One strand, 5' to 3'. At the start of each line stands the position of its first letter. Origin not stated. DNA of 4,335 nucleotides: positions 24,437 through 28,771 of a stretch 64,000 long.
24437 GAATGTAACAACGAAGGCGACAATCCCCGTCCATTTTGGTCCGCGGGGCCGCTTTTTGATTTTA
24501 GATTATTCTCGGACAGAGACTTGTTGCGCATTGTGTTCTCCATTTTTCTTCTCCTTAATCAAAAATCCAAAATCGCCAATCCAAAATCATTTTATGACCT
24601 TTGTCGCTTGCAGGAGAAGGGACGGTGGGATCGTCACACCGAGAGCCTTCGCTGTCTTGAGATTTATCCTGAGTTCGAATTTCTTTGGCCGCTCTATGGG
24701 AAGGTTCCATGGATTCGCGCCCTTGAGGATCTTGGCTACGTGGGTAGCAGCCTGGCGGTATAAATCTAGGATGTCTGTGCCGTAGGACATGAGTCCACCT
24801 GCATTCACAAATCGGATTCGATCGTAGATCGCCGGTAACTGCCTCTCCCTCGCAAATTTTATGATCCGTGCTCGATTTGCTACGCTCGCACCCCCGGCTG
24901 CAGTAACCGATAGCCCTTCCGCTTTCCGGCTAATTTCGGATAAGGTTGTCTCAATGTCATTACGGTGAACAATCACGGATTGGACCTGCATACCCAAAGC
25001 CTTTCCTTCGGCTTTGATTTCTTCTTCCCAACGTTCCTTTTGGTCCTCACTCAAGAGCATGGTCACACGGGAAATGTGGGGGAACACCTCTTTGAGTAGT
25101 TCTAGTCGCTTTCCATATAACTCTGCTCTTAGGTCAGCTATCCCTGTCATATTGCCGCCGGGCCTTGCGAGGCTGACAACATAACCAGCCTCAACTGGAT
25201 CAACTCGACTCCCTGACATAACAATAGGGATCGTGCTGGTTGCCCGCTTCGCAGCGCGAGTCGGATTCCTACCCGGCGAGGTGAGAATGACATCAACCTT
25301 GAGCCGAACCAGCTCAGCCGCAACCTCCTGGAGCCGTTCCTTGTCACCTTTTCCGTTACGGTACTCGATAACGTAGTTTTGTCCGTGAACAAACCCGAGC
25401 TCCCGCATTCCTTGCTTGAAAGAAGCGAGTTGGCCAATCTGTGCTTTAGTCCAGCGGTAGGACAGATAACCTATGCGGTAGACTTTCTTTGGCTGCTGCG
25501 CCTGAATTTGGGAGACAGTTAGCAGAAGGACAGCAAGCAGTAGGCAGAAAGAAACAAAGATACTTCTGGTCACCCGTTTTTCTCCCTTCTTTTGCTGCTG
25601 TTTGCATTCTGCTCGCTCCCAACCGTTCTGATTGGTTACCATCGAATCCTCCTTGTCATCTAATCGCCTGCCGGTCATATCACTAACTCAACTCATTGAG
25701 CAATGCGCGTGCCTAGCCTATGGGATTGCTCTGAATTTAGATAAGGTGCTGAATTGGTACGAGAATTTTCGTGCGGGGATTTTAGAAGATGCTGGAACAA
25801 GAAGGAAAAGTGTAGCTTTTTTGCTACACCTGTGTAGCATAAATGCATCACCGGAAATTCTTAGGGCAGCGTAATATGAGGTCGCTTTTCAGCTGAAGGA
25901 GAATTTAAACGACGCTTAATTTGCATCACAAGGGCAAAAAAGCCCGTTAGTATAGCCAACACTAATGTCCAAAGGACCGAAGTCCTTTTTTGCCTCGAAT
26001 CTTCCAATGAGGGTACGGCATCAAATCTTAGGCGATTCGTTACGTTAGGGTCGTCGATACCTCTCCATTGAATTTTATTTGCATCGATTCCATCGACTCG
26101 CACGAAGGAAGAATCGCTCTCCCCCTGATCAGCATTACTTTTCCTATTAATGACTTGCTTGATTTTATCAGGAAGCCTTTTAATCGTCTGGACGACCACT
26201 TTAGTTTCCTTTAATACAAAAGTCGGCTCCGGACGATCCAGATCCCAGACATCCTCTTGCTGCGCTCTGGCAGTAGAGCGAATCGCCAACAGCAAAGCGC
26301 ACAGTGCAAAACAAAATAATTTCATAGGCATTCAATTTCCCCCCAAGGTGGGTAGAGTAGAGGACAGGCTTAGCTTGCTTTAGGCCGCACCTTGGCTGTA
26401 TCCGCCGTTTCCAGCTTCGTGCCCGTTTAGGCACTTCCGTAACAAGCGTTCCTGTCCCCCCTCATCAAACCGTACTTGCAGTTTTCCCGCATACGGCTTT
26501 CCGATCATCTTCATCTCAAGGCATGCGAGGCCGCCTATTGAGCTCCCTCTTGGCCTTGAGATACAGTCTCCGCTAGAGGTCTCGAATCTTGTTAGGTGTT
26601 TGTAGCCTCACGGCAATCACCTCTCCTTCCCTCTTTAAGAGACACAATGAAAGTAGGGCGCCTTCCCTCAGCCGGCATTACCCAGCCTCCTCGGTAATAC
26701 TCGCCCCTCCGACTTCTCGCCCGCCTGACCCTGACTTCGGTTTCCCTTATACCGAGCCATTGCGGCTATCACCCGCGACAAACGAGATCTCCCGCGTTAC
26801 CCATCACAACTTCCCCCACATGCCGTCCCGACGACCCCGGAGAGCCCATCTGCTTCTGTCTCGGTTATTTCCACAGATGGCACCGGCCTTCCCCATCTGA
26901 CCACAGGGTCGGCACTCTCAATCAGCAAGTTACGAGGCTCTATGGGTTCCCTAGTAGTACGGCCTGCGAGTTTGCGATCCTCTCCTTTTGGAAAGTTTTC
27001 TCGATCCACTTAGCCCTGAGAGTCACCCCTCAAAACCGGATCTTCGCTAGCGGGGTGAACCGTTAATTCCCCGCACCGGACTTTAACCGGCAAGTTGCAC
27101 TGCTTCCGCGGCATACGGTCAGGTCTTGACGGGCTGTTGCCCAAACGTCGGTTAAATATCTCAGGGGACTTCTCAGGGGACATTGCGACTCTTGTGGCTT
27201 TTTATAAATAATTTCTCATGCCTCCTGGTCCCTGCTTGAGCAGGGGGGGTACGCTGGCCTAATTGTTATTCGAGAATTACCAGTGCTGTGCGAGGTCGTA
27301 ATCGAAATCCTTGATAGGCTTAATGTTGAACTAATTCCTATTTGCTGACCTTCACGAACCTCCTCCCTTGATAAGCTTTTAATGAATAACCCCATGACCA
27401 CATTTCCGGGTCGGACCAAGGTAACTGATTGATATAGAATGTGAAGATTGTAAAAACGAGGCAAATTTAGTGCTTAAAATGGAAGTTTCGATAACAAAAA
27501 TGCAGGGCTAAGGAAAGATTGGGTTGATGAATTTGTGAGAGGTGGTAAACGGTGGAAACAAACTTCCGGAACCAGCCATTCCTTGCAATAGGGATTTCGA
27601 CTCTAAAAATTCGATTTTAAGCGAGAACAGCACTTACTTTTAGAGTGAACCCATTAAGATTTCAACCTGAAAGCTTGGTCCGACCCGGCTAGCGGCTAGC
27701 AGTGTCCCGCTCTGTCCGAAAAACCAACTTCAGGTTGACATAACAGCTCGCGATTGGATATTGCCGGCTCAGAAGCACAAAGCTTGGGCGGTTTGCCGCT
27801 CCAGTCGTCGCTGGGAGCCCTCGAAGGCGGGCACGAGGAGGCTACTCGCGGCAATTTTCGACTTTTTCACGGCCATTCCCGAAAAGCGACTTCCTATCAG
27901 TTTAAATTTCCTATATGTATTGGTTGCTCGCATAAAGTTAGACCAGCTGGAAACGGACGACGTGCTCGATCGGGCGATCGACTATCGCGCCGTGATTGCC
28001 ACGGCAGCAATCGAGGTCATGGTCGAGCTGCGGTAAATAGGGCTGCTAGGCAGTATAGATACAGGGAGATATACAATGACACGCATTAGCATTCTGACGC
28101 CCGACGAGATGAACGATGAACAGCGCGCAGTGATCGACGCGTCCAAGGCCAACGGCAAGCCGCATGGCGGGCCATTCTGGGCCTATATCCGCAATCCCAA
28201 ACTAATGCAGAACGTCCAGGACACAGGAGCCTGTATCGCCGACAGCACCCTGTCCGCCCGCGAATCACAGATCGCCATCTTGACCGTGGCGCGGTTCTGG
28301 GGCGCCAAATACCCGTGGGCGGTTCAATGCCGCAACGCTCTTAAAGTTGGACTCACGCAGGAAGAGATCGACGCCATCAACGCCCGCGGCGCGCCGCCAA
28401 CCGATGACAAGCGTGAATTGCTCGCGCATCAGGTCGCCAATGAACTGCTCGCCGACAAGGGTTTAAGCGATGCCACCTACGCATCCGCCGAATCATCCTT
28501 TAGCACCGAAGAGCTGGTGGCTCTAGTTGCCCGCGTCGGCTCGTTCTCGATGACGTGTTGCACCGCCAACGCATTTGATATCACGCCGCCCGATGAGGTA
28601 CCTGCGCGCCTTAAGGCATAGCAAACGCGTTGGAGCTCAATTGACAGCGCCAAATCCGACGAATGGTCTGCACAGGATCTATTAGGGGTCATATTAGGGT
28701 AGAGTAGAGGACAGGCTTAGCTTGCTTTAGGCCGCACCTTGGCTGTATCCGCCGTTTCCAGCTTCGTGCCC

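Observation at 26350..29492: Two near-identical ~800-bp copies of an ORF-less group-II-intron-like ribozyme flanking a high-GC CMD-family gene, each abutting an IS1182-type inverted repeat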

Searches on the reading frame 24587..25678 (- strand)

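Call 12: search_protein_families(library=pfam, proteins=[window:24587-25678:-], max_evalue=0.01)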
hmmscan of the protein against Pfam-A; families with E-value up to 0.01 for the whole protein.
window:24587-25678:- (363 aa): 2 families
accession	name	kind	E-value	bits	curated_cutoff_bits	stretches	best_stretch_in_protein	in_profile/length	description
PF04392.18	ABC_sub_bind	-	1.4e-43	149.7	25.9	1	87-362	20-293/293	ABC transporter substrate binding protein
PF13458.12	Peripla_BP_6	-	7.2e-05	23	31.7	1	83-182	21-127/343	Periplasmic binding protein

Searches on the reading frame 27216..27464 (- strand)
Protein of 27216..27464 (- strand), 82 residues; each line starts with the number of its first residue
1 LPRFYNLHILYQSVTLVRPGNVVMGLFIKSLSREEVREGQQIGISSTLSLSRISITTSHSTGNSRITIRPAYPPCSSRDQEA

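Call 12: search_protein_families(library=pfam, proteins=[window:27216-27464:-], max_evalue=0.01)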
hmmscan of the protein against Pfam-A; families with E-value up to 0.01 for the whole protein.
window:27216-27464:- (82 aa): 0 families

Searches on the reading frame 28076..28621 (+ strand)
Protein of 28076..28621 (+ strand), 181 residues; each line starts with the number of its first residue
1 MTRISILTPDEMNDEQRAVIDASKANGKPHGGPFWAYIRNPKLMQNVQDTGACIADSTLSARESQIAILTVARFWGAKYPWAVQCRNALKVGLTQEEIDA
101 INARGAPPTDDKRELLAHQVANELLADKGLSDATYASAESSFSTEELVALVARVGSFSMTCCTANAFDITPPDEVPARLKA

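Call 12: search_protein_families(library=pfam, proteins=[window:28076-28621:+], max_evalue=0.01)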
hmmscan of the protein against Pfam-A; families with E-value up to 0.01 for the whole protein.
window:28076-28621:+ (181 aa): 1 family
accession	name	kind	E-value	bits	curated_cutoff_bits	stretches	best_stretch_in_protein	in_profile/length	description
PF02627.25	CMD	-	4.7e-08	33.3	23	1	51-122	12-83/84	Carboxymuconolactone decarboxylase family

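Call 32: find_encoding_contigs(protein=window:28076-28621:+, flank=5000, max_places=10)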
Protein window:28076-28621:+ (181 aa): 7 contigs read that carry it; 6 places shown.
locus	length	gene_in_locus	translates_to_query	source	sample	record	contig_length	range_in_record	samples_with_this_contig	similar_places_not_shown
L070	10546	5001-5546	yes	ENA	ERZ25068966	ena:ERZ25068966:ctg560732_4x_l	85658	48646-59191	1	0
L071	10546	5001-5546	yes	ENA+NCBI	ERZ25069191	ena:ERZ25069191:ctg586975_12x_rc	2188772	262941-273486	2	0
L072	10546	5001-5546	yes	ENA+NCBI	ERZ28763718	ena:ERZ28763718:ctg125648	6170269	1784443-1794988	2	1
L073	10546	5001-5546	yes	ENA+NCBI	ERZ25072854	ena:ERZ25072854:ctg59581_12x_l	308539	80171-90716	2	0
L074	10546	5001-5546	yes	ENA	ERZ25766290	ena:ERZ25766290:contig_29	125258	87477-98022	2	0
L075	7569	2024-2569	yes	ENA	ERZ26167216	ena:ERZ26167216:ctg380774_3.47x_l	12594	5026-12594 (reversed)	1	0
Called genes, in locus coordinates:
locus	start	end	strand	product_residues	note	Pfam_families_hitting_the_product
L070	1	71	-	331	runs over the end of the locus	PF04392:ABC_sub_bind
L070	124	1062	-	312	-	PF04392:ABC_sub_bind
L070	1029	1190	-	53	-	-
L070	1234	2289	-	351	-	PF04392:ABC_sub_bind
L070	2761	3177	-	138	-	-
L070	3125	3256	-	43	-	-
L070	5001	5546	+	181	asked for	PF02627:CMD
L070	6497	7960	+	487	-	PF05598:DUF772, PF01609:DDE_Tnp_1, PF13751:DDE_Tnp_1_6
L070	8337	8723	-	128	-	PF01042:Ribonuc_L-PSP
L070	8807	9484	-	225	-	-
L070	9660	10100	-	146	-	PF01797:Y1_Tnp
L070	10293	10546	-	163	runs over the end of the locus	PF13751:DDE_Tnp_1_6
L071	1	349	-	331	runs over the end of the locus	PF04392:ABC_sub_bind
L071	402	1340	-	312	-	PF04392:ABC_sub_bind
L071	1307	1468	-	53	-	-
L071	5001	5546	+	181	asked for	PF02627:CMD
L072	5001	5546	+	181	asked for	PF02627:CMD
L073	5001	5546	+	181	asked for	PF02627:CMD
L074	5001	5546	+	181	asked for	PF02627:CMD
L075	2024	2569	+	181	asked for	PF02627:CMD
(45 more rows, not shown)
